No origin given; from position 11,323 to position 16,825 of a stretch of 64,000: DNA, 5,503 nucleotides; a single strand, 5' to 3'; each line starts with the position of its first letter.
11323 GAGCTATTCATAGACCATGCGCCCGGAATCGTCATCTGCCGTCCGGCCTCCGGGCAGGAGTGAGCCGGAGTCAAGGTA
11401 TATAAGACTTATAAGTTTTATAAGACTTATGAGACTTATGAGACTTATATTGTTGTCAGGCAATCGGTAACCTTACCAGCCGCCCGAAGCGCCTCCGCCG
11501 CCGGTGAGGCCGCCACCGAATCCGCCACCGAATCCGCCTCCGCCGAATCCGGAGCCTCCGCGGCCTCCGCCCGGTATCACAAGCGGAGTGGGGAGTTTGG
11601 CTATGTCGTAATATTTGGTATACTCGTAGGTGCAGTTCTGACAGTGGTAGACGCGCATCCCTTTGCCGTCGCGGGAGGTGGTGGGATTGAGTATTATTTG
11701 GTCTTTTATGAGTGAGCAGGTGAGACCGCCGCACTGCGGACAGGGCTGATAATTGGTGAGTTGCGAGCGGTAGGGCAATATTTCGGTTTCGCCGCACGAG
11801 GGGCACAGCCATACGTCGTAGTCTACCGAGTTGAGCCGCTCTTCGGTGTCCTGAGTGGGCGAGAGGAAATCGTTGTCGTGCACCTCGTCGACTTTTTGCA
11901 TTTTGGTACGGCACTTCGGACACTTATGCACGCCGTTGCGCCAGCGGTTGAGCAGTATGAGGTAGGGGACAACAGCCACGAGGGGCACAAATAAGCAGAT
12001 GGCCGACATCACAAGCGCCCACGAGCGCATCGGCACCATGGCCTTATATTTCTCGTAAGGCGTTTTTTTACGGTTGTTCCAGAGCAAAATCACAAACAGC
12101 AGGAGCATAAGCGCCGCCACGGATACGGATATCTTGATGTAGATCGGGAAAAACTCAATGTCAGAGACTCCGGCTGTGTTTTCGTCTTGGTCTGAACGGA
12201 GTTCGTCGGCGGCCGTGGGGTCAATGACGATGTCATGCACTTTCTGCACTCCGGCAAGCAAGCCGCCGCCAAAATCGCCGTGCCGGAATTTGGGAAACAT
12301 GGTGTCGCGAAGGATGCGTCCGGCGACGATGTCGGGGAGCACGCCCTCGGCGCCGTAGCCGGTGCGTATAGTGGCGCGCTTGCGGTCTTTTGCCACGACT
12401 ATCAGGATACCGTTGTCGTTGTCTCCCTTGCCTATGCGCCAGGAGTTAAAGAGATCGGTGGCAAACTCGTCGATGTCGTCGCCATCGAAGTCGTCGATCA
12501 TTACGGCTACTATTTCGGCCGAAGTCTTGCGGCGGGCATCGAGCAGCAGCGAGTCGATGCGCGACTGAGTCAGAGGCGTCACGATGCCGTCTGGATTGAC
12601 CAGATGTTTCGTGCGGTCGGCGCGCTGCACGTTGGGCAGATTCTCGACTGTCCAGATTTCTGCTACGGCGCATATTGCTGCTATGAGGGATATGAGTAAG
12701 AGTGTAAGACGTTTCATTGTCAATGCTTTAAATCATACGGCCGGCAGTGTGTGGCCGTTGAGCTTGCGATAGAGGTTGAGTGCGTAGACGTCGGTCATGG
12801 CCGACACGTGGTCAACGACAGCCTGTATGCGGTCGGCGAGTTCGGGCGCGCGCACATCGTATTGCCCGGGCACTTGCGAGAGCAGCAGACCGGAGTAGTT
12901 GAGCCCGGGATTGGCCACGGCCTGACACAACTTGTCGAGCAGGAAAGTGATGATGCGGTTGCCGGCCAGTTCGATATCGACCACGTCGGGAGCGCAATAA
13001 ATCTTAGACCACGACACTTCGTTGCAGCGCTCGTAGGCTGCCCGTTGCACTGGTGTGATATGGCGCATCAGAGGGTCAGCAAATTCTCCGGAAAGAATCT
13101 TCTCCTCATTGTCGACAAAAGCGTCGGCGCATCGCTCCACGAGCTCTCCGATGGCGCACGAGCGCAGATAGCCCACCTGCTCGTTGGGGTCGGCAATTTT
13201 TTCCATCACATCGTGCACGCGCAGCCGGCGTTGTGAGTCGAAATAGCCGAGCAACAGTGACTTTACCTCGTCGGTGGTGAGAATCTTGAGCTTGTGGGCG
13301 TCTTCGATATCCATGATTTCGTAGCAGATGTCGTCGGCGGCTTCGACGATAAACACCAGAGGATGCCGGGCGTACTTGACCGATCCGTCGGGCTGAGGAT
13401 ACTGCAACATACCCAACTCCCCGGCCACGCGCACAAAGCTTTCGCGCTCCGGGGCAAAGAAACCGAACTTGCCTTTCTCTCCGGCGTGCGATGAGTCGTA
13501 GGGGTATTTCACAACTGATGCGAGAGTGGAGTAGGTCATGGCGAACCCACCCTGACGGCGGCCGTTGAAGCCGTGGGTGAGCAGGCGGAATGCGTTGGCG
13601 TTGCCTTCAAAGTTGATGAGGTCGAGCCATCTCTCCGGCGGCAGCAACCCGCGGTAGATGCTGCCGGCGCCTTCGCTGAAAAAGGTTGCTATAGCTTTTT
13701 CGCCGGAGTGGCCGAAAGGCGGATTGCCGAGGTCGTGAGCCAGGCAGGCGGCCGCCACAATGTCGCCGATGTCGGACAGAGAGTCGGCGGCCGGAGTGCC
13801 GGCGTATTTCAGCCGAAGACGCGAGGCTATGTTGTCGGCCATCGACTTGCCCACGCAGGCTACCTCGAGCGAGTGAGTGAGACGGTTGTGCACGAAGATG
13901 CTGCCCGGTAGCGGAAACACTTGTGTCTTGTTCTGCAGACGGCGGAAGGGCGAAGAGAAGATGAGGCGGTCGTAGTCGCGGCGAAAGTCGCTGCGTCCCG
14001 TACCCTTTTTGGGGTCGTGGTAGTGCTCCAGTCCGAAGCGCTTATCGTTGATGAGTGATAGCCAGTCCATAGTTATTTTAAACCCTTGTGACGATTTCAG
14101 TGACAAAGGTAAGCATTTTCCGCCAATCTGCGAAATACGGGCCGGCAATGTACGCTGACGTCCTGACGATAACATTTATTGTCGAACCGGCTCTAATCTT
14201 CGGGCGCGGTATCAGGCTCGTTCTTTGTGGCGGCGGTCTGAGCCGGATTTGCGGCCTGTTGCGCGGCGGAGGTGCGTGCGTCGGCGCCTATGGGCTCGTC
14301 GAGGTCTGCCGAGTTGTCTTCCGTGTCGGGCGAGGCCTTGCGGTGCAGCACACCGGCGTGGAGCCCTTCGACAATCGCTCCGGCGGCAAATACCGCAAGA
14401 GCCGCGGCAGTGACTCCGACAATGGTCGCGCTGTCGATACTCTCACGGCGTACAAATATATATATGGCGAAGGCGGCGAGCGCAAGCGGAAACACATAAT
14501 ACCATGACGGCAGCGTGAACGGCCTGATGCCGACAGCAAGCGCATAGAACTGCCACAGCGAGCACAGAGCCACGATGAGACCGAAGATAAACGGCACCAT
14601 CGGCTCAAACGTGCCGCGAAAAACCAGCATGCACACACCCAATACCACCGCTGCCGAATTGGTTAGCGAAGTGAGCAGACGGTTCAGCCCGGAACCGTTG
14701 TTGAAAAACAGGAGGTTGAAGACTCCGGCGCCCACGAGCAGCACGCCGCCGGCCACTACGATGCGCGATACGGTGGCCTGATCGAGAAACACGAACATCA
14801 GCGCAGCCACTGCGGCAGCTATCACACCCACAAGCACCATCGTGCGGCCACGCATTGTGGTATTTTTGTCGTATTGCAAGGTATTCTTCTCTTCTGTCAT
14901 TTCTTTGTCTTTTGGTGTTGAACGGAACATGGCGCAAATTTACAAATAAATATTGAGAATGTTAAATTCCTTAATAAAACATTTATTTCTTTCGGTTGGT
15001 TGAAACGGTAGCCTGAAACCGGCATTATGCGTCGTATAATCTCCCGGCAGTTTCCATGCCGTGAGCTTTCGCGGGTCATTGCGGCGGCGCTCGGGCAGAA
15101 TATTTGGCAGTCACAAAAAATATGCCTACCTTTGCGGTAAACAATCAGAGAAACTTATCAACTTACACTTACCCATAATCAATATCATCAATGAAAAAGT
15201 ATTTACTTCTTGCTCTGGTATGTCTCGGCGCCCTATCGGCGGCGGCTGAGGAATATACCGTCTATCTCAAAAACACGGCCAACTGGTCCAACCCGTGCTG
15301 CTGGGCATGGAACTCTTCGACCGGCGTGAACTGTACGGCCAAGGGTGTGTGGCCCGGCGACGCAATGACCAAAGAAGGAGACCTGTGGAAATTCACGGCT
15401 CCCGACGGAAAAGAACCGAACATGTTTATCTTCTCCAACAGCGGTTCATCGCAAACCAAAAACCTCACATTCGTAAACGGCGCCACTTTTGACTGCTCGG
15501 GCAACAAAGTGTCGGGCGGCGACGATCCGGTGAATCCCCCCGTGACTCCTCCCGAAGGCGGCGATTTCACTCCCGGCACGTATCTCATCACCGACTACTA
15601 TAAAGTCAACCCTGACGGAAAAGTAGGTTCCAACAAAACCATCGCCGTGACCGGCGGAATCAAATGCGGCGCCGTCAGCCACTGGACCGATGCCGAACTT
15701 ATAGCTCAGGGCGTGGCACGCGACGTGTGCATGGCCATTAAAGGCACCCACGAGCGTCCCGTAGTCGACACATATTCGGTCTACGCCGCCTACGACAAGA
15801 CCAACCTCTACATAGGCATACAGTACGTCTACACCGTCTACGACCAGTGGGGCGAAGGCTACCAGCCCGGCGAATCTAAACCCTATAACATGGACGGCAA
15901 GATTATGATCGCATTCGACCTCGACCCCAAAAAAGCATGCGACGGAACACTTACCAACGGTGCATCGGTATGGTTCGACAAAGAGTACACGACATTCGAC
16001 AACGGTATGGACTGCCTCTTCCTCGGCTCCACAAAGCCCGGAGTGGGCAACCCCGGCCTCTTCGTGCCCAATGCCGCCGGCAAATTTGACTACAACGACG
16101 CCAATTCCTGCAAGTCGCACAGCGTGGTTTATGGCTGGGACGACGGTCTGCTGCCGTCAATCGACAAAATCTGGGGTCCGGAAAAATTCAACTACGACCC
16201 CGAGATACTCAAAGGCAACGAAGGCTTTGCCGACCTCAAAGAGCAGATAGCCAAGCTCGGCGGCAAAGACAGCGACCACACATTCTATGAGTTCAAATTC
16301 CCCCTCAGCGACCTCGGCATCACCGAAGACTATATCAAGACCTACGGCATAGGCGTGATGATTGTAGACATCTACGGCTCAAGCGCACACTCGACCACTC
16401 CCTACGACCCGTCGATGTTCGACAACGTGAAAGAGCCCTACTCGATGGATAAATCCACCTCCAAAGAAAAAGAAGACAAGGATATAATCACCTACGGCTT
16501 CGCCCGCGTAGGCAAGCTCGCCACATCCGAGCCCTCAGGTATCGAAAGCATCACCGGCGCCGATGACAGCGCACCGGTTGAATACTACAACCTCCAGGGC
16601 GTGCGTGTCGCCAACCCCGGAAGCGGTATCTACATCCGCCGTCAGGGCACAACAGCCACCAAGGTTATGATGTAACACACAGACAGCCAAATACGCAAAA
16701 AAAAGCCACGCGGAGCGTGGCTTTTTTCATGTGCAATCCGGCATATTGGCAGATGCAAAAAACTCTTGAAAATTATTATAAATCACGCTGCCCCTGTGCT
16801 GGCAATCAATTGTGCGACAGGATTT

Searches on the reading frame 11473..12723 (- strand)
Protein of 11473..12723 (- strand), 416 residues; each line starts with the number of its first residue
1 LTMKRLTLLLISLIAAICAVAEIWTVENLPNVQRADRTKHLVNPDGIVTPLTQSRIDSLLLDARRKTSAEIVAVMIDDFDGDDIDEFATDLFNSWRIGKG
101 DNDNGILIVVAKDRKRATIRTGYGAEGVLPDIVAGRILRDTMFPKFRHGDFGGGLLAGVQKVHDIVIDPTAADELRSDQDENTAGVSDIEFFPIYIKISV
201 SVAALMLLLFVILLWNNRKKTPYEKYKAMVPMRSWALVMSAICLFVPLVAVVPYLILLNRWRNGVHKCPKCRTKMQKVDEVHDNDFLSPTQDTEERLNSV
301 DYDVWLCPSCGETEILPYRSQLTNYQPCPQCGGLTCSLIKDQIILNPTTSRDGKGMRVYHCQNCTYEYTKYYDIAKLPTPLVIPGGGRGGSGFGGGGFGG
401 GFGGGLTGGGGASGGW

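Call 53: search_protein_families(library=pfam, proteins=[window:11473-12723:-], max_evalue=0.001)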
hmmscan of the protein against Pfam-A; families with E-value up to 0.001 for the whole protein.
window:11473-12723:- (416 aa): 4 families
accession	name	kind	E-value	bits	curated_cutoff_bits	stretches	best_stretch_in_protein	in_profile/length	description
PF04536.20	TPM_phosphatase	-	4.7e-34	117.5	22.1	1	43-164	3-124/125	TPM domain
PF13453.11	Zn_ribbon_TFIIB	-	1.4e-05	24.8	22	0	307-334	2-28/41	Transcription factor zinc-finger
PF12760.12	Zn_ribbon_IS1595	-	0.0002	21.7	25.4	0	260-273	14-26/46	Transposase zinc-ribbon domain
PF10601.15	zf-LITAF-like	-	0.00035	21.1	23.8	1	235-277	28-68/70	LITAF-like zinc ribbon domain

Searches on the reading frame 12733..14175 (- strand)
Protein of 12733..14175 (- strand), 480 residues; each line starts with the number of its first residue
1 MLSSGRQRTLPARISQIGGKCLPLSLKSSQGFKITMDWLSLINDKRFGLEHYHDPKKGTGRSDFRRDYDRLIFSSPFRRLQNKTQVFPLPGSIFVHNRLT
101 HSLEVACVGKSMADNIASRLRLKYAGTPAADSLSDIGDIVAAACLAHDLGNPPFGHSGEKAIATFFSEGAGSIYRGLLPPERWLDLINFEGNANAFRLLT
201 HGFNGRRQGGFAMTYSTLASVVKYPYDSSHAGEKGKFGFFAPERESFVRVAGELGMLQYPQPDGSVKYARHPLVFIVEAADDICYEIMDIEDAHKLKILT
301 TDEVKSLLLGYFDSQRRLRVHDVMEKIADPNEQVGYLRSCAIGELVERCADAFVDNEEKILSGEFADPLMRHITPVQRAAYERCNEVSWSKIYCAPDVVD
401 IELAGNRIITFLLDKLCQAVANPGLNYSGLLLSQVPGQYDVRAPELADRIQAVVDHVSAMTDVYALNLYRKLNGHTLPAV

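Call 53: search_protein_families(library=pfam, proteins=[window:12733-14175:-], max_evalue=0.001)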
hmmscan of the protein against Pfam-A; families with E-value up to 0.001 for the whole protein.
window:12733-14175:- (480 aa): 2 families
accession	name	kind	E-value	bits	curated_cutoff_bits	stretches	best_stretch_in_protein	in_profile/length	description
PF01966.28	HD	-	3.6e-07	30.9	22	1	98-166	1-53/116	HD domain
PF13286.11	HD_assoc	-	2.1e-05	25.4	22.2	1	382-471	12-91/91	Phosphohydrolase-associated domain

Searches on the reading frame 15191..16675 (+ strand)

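Call 53: search_protein_families(library=pfam, proteins=[window:15191-16675:+], max_evalue=0.001)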
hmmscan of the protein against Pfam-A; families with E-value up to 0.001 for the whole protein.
window:15191-16675:+ (494 aa): 1 family
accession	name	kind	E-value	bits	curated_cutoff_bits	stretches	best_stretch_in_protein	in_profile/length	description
PF16738.10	CBM26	-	9.6e-17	61.3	28.1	1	24-93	1-69/70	Starch-binding module 26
